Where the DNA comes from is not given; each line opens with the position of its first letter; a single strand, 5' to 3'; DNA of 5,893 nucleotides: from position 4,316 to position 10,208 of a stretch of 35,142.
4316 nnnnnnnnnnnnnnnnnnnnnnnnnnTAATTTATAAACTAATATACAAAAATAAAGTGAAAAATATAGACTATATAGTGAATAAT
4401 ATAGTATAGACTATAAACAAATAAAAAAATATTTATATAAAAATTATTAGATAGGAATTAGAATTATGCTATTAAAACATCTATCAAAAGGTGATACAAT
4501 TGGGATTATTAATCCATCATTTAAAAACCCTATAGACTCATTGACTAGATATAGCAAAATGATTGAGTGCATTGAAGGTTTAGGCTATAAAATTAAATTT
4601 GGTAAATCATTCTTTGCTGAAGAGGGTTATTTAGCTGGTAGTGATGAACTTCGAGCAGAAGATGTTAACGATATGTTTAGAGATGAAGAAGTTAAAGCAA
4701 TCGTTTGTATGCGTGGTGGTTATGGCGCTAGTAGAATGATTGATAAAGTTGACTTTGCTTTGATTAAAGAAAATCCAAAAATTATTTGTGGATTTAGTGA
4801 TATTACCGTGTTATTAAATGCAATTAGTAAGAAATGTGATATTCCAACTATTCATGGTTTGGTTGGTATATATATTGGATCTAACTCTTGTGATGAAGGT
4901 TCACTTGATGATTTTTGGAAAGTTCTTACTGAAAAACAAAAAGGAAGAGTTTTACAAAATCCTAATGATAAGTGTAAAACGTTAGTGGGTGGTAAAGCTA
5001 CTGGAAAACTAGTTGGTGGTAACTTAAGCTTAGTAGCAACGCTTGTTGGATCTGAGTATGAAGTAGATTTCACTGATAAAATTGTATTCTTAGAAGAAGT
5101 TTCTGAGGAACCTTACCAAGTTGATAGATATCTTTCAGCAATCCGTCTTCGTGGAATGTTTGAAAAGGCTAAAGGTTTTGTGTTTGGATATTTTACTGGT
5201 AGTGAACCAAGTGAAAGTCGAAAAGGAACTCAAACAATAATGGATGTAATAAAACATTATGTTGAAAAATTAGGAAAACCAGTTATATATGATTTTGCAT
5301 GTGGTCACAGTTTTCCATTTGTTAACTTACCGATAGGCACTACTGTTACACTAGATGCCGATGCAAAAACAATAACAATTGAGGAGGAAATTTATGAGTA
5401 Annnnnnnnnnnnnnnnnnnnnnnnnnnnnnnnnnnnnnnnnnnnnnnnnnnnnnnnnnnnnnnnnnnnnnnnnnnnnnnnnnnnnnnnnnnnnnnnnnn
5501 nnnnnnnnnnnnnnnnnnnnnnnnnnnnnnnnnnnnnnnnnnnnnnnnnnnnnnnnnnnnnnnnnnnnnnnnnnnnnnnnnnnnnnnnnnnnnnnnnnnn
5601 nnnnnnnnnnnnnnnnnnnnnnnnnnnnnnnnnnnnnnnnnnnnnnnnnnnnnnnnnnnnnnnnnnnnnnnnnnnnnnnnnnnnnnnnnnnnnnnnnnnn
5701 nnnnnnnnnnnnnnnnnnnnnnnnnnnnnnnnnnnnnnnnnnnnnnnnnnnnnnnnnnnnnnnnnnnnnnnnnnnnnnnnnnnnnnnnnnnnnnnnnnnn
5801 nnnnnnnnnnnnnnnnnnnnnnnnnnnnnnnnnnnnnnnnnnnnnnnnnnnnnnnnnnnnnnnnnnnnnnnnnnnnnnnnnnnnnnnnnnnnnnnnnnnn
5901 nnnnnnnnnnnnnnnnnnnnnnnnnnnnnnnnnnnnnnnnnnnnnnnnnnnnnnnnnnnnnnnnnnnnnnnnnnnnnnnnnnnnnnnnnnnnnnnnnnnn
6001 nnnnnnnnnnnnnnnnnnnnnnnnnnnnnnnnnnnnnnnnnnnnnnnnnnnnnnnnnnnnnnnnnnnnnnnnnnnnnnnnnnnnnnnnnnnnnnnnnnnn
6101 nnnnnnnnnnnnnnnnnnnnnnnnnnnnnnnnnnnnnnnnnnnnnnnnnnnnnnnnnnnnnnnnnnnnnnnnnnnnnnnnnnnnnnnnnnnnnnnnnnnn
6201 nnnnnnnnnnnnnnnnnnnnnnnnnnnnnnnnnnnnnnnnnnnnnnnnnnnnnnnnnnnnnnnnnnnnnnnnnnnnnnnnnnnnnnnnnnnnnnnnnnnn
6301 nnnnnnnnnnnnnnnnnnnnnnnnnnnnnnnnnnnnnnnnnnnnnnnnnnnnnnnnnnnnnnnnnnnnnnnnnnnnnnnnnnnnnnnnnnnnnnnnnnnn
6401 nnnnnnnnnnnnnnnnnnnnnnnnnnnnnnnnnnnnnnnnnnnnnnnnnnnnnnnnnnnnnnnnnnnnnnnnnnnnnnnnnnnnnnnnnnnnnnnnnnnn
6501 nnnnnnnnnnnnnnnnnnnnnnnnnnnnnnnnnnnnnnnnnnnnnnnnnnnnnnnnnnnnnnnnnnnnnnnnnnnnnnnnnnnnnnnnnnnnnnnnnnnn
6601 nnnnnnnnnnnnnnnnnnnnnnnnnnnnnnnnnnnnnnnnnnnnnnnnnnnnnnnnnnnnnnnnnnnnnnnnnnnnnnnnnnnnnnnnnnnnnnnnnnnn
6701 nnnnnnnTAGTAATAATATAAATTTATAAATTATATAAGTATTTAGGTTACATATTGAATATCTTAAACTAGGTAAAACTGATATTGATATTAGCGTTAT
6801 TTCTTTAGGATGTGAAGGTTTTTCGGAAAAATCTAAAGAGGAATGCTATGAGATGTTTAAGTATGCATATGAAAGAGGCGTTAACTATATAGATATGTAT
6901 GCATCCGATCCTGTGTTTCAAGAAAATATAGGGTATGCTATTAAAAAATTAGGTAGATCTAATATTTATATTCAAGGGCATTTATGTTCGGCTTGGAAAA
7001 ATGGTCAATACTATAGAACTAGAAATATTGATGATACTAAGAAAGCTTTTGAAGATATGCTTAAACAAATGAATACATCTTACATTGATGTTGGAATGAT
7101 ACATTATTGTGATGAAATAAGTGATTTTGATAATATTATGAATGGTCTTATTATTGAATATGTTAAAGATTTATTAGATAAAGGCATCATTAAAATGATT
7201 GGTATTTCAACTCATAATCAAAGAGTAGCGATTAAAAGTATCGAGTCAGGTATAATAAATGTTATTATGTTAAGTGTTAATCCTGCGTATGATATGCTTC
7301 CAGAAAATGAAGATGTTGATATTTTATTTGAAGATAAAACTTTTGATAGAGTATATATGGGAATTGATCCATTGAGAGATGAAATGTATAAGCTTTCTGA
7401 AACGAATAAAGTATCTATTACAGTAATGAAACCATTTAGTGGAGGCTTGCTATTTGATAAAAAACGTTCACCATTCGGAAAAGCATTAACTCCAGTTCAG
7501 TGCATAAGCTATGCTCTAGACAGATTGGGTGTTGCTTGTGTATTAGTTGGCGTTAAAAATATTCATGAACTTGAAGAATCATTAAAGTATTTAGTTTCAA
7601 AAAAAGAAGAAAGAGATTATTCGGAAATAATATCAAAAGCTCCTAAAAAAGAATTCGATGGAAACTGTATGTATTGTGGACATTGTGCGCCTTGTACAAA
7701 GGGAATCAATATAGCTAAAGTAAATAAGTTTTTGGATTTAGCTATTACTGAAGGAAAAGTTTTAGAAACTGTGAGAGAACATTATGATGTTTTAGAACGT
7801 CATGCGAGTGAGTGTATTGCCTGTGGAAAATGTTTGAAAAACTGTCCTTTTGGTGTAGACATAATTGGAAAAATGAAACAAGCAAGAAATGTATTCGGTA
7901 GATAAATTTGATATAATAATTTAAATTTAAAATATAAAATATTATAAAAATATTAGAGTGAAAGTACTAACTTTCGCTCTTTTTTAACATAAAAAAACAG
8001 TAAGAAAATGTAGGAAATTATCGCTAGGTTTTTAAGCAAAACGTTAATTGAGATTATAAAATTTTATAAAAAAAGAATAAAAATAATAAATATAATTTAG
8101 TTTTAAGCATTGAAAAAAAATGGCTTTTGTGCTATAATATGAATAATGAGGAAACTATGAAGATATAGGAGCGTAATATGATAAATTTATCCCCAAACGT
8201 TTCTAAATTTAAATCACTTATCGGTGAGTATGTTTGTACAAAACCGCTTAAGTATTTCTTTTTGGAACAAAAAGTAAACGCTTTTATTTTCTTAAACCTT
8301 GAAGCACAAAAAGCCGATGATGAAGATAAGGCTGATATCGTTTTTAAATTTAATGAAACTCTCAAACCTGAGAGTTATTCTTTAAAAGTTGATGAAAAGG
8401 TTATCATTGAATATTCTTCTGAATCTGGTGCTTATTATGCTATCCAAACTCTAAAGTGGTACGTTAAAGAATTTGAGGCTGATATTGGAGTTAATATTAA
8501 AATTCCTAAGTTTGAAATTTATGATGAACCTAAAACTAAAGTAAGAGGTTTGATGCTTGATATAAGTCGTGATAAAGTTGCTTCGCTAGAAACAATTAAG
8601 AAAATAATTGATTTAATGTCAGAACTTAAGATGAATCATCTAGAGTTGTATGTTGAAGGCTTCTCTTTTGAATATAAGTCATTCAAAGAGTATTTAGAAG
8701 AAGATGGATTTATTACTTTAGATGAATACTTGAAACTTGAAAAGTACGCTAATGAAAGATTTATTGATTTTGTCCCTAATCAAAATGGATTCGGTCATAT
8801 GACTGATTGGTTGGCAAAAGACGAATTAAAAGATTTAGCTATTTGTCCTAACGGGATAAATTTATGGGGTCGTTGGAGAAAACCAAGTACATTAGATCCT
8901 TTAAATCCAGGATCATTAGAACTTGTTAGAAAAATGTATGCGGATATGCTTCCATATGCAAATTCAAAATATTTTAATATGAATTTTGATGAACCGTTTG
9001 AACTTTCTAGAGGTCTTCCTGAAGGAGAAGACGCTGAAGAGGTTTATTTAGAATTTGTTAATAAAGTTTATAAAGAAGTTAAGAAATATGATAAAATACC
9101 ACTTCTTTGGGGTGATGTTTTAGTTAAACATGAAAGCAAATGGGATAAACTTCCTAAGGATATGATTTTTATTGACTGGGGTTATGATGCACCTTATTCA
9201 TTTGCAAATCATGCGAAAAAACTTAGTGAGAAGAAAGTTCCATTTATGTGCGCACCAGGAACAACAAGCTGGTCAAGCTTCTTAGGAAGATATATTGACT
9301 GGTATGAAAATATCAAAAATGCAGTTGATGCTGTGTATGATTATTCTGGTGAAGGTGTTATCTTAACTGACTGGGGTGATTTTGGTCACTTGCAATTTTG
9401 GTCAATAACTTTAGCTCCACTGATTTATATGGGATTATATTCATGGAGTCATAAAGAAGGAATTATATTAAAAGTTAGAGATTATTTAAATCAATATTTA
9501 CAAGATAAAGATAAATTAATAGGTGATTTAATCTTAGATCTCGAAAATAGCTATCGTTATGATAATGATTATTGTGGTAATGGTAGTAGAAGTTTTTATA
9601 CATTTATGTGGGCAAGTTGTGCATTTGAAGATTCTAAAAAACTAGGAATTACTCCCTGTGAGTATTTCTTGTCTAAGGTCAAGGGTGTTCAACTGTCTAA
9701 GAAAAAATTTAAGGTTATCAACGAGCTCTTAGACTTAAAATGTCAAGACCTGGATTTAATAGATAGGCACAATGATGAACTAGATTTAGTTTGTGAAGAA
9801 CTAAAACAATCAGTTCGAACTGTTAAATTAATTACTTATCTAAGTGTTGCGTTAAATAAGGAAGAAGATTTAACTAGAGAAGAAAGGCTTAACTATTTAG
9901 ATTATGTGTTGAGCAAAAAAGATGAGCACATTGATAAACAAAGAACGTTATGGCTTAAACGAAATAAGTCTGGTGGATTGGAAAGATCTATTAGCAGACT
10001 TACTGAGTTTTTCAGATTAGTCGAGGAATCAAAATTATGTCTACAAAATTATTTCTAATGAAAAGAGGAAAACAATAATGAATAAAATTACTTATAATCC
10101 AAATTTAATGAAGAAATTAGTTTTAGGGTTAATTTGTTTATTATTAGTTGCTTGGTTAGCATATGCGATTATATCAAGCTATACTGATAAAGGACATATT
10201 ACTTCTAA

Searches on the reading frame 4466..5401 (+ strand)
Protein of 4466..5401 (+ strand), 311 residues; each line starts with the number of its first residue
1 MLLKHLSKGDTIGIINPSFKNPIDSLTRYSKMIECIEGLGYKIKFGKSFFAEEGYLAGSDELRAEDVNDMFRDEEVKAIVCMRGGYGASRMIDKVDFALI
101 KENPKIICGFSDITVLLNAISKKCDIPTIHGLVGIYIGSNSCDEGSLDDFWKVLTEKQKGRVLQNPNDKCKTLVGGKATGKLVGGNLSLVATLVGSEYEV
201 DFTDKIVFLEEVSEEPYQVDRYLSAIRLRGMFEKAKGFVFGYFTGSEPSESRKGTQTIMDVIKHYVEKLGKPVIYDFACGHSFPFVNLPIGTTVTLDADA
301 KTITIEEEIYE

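Call 4: search_protein_families(library=pfam, proteins=[window:4466-5401:+], max_evalue=0.01)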
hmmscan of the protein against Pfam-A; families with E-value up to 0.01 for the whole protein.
window:4466-5401:+ (311 aa): 2 families
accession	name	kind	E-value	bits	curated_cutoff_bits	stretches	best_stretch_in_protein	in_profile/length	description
PF02016.21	Peptidase_S66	-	2.3e-39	134.7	25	1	12-131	1-121/121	LD-carboxypeptidase N-terminal domain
PF17676.7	Peptidase_S66C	-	5.1e-35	121.1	23.7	1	179-296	1-120/120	LD-carboxypeptidase C-terminal domain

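Call 85: search_protein_families(library=ncbifam, proteins=[window:4466-5401:+], max_evalue=0.00001)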
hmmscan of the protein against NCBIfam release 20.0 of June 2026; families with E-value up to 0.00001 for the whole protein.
window:4466-5401:+ (311 aa): 1 family
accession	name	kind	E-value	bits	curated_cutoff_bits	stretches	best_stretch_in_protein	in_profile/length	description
NF008424.0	PRK11253.1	equivalog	1.1e-42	146.1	378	1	28-305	21-298/308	muramoyltetrapeptide carboxypeptidase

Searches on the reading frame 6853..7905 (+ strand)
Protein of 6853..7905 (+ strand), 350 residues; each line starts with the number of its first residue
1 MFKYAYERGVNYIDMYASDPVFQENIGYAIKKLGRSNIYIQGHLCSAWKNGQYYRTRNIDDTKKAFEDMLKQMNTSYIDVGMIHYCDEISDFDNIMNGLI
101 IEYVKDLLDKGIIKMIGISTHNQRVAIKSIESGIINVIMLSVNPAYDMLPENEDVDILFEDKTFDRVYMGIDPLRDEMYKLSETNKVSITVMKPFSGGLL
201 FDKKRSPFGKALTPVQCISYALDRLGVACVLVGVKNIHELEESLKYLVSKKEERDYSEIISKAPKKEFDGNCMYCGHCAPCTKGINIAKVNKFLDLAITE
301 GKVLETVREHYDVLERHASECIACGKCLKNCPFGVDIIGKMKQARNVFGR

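Call 4: search_protein_families(library=pfam, proteins=[window:6853-7905:+], max_evalue=0.01)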
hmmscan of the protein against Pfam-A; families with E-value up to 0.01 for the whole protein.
window:6853-7905:+ (350 aa): 11 families
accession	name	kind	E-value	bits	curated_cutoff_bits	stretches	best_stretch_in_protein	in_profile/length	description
PF00248.27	Aldo_ket_red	-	4.3e-16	59.3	24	2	2-206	25-203/291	Aldo/keto reductase family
PF12838.12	Fer4_7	-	1.3e-05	26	27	1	311-335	28-52/52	4Fe-4S dicluster domain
PF13183.11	Fer4_8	-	2.3e-05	25.3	27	1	271-335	4-68/68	4Fe-4S dicluster domain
PF13237.11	Fer4_10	-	7.6e-05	23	25.5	1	316-336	4-26/53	4Fe-4S dicluster domain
PF13534.11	Fer4_17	-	0.00032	21.6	22.2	1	271-336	1-61/61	4Fe-4S dicluster domain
PF13187.11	Fer4_9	-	0.00034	21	27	1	271-333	1-49/52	4Fe-4S dicluster domain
PF00037.32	Fer4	-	0.00038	20.6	21.1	1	318-334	5-21/24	4Fe-4S binding domain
PF13746.11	Fer4_18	-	0.00049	20.7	27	1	310-338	50-78/114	4Fe-4S dicluster domain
PF14697.11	Fer4_21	-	0.0027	18.2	35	1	318-341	5-29/59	4Fe-4S dicluster domain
PF12837.12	Fer4_6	-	0.0032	17.8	25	1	321-335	9-23/24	4Fe-4S binding domain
PF12797.12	Fer4_2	-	0.0038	17.6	24.5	1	317-333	6-22/22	4Fe-4S binding domain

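Call 85: search_protein_families(library=ncbifam, proteins=[window:6853-7905:+], max_evalue=0.00001)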
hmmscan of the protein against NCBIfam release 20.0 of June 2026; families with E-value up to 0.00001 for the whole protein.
window:6853-7905:+ (350 aa): 0 families

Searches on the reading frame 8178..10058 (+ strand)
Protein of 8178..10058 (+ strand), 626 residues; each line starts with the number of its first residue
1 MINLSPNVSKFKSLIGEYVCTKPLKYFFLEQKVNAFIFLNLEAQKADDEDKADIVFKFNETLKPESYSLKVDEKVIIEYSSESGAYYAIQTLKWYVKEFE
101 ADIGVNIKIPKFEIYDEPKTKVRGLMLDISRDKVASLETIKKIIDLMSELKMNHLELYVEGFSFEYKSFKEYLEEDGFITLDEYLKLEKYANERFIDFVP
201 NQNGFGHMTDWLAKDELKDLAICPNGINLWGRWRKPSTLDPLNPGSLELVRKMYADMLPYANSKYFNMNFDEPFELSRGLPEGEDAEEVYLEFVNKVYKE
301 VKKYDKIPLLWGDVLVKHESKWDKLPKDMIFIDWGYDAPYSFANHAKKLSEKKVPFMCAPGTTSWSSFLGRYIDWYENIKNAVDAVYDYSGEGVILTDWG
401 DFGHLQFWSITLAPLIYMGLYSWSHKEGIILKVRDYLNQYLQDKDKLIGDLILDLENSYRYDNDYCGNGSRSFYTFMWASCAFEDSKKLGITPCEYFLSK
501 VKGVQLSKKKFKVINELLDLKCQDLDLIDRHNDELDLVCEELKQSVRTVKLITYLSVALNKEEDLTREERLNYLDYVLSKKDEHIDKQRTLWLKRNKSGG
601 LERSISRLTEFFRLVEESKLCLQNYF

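Call 3: search_protein_families(library=pfam, proteins=[window:8178-10058:+], max_evalue=0.01)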
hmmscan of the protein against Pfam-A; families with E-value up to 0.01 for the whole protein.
window:8178-10058:+ (626 aa): 2 families
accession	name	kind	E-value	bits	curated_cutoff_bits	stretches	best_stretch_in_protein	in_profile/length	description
PF00728.28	Glyco_hydro_20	-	1.4e-16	61.2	22.3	1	123-355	4-256/348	Glycosyl hydrolase family 20, catalytic domain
PF02838.20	Glyco_hydro_20b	-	6.8e-09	37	26.1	1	43-116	52-123/124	Glycosyl hydrolase family 20, domain 2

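Call 7: search_protein_families(library=ncbifam, proteins=[window:8178-10058:+], max_evalue=0.001)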
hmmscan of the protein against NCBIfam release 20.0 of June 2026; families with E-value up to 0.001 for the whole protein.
window:8178-10058:+ (626 aa): 1 family
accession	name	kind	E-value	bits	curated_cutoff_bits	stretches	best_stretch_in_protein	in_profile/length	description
NF041654.1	GlcNAcase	equivalog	0.00065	18.3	1000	1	59-125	89-148/732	beta-N-acetylglucosaminidase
